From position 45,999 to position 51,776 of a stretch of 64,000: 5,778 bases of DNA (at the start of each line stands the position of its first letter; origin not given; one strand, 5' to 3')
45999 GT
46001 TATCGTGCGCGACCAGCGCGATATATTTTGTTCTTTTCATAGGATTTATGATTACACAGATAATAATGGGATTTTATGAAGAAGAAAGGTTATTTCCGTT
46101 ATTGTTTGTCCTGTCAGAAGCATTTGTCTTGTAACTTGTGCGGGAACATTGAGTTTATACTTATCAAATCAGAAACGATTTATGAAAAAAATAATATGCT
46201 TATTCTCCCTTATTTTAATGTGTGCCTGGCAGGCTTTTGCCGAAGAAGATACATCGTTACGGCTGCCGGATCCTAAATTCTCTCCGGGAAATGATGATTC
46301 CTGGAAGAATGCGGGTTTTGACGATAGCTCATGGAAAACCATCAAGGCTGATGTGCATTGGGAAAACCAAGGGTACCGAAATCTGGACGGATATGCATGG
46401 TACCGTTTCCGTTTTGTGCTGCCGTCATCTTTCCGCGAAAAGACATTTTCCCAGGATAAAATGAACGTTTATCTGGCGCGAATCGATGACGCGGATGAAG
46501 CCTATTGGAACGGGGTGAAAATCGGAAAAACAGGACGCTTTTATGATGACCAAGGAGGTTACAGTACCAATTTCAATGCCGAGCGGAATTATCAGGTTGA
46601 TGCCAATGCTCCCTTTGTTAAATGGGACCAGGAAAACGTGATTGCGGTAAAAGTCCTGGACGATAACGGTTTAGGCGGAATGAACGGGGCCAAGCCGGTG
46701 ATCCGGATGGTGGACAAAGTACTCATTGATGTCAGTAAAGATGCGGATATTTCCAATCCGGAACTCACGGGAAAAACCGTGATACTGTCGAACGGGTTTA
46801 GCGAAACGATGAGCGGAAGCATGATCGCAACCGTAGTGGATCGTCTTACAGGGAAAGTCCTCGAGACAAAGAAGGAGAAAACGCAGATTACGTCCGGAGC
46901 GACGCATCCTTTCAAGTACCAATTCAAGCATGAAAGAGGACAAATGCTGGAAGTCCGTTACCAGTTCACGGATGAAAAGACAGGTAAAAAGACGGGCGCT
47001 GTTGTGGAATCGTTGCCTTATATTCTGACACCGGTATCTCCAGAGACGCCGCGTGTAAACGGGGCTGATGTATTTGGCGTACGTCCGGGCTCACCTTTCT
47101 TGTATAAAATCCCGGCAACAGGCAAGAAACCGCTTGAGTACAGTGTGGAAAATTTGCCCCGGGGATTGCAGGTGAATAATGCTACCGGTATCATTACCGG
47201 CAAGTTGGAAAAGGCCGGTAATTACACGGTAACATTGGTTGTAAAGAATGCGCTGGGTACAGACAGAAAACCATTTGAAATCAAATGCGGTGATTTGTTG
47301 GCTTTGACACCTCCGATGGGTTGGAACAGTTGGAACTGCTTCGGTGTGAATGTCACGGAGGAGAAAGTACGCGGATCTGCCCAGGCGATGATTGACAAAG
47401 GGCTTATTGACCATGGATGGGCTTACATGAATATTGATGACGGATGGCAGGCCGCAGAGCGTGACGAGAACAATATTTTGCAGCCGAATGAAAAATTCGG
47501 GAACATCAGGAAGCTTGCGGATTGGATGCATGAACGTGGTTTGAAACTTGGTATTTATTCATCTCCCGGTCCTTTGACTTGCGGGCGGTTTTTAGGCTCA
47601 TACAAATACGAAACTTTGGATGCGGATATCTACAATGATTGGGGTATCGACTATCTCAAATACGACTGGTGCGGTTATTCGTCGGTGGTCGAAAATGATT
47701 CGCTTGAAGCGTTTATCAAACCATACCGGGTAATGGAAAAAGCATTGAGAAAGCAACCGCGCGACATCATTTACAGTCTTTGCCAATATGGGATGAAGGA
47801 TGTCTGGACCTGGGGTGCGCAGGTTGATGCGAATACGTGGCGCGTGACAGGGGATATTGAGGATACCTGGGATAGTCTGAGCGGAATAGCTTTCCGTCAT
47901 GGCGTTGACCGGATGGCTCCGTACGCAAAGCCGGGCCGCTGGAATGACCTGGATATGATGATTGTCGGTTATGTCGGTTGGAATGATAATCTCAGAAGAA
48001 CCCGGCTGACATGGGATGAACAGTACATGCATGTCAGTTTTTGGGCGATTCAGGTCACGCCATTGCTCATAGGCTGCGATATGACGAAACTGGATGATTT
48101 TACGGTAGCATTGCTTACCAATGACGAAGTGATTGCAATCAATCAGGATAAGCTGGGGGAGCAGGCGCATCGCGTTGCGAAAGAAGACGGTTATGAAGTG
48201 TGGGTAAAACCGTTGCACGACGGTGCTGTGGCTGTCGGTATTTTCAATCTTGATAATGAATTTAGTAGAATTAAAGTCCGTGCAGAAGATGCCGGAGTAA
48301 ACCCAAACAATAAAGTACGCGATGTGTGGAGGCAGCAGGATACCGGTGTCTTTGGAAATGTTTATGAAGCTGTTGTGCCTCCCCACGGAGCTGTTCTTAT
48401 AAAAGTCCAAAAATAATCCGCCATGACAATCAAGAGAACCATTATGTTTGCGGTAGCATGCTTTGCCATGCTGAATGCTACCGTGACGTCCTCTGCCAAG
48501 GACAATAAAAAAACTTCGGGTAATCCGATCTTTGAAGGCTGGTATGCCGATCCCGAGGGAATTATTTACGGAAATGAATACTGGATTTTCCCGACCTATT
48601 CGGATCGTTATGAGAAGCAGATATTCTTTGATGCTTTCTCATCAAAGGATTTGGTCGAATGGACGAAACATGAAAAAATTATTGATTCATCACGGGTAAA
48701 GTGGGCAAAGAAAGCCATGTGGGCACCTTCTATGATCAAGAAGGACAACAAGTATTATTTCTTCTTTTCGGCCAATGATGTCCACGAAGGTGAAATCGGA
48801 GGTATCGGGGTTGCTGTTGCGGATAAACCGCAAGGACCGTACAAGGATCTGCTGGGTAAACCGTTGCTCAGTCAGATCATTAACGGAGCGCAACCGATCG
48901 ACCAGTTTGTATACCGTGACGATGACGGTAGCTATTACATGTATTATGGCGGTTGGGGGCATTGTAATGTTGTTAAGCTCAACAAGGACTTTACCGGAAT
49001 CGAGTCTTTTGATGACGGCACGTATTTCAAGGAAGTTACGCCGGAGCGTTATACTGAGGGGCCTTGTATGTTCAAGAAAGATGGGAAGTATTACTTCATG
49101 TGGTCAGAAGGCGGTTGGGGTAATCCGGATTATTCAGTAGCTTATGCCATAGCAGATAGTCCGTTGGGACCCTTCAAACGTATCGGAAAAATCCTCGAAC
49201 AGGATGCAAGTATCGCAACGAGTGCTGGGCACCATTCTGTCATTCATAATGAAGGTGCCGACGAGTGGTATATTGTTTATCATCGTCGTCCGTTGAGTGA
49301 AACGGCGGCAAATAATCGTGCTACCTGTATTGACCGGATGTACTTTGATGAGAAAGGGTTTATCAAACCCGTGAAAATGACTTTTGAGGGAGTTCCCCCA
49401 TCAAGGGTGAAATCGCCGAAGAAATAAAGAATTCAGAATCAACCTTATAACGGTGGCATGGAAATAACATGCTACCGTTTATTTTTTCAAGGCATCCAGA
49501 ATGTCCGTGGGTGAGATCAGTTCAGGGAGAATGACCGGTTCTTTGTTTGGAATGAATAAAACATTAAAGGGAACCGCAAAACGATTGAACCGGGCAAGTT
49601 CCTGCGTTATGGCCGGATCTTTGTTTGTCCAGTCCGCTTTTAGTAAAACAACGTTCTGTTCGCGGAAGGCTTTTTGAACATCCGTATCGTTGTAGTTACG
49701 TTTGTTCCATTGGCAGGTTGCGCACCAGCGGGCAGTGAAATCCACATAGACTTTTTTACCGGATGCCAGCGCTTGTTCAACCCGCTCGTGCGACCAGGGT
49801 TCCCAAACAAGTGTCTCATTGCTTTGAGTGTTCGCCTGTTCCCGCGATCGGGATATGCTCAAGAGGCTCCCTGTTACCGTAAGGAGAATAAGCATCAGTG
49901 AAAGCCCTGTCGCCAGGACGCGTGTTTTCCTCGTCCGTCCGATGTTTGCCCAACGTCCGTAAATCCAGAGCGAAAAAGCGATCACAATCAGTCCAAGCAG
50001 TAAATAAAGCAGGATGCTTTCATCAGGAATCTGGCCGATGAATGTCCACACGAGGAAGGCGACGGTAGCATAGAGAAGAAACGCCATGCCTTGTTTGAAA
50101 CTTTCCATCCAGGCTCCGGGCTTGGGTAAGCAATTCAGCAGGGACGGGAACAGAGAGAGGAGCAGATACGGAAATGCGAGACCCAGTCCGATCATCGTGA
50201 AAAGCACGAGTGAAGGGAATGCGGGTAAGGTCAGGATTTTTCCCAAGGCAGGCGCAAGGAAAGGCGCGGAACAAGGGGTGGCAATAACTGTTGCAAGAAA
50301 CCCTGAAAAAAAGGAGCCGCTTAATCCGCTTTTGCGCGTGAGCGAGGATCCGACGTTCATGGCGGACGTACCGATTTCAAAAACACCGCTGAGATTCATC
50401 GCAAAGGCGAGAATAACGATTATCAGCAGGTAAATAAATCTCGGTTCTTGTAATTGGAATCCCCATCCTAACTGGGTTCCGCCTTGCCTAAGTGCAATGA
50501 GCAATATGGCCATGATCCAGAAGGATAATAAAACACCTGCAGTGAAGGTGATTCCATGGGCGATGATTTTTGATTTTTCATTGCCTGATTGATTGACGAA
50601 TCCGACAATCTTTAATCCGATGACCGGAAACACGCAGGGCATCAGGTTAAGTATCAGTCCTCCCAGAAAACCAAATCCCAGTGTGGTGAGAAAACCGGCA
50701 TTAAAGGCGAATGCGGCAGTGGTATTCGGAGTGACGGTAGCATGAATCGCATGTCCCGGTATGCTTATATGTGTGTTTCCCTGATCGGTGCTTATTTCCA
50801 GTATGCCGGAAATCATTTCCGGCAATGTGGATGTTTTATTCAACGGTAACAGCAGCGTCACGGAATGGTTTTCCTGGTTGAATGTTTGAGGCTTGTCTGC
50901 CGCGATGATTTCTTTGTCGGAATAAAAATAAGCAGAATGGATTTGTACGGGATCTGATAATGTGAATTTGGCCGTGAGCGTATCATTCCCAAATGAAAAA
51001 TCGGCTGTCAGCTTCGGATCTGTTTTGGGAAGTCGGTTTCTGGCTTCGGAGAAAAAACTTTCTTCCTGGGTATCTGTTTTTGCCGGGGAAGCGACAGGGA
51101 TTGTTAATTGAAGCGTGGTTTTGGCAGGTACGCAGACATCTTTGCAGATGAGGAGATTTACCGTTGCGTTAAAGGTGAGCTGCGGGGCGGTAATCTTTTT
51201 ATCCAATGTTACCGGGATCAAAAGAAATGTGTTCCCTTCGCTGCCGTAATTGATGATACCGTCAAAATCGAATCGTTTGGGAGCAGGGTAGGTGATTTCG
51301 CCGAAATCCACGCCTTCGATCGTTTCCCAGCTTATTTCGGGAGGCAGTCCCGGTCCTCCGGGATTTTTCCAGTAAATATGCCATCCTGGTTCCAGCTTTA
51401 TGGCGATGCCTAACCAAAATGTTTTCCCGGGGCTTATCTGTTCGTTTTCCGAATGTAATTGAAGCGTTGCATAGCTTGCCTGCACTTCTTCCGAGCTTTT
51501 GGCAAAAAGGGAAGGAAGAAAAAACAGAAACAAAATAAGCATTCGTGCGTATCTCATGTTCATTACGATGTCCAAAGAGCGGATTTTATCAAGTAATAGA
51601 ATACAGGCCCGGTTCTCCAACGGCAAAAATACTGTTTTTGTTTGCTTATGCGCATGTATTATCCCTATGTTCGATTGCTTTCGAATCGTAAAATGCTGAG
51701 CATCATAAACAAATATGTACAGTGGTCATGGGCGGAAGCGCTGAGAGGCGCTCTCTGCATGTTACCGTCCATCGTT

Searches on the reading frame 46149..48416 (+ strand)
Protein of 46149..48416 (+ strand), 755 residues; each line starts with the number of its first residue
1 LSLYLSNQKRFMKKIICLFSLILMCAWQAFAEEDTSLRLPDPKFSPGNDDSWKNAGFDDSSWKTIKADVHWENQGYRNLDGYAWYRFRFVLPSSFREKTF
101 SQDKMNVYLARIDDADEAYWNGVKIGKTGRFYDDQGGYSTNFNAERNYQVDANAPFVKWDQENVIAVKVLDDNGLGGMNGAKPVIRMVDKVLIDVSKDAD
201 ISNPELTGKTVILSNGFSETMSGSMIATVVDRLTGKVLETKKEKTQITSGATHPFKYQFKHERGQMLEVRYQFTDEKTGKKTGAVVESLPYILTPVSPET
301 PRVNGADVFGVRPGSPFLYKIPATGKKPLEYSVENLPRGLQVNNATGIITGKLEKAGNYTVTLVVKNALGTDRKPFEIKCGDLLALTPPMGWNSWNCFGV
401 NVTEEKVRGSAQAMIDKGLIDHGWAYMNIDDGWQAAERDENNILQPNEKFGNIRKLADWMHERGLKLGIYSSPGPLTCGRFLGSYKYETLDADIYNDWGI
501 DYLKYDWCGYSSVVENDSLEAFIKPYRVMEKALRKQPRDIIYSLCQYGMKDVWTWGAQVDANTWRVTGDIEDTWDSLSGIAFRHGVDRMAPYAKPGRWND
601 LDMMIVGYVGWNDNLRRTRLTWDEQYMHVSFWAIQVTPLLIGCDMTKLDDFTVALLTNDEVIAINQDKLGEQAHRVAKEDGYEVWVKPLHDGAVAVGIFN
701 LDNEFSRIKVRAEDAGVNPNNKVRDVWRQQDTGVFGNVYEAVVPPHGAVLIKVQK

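Call 19: search_protein_families(library=pfam, proteins=[window:46149-48416:+], max_evalue=0.001)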
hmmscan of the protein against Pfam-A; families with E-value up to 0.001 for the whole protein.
window:46149-48416:+ (755 aa): 6 families
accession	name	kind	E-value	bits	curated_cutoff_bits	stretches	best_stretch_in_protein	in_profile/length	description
PF16499.11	Melibiase_2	-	4.5e-54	184.1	23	1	387-667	1-284/284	Alpha galactosidase A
PF17801.7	Melibiase_C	-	1.1e-16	61.1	22.9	1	680-753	2-71/71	Alpha galactosidase C-terminal beta sandwich domain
PF05345.18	He_PIG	-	5.4e-09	36.8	24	1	308-379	10-94/96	Putative Ig domain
PF17450.8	Melibiase_2_C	-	1.9e-05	25.2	22.5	1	670-733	1-71/87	Alpha galactosidase A C-terminal beta sandwich domain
PF18911.6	PKD_4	-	0.00035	21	27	0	354-373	57-76/85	PKD domain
PF05691.18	Raffinose_syn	-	0.00057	18.3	20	1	390-444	201-252/750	Raffinose synthase or seed imbibition protein Sip1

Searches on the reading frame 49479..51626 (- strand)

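Call 19: search_protein_families(library=pfam, proteins=[window:49479-51626:-], max_evalue=0.001)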
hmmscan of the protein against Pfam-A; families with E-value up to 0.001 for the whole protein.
window:49479-51626:- (715 aa): 5 families
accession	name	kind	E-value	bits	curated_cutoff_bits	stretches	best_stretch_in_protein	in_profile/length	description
PF11412.14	DsbD_N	-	1.3e-17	64.4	25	1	64-175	15-117/119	Thiol:disulfide interchange protein DsbD, N-terminal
PF13899.12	Thioredoxin_7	-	2e-17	63.5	27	1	608-691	2-81/83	Thioredoxin-like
PF02683.22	DsbD_TM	-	2.4e-13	50.3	27.1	1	315-526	4-215/219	Cytochrome C biogenesis protein transmembrane domain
PF00085.26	Thioredoxin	-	0.00029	21.2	23.5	1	617-671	11-63/103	Thioredoxin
PF03190.21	Thioredox_DsbH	-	0.0005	20.5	27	1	602-698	16-116/163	Protein of unknown function, DUF255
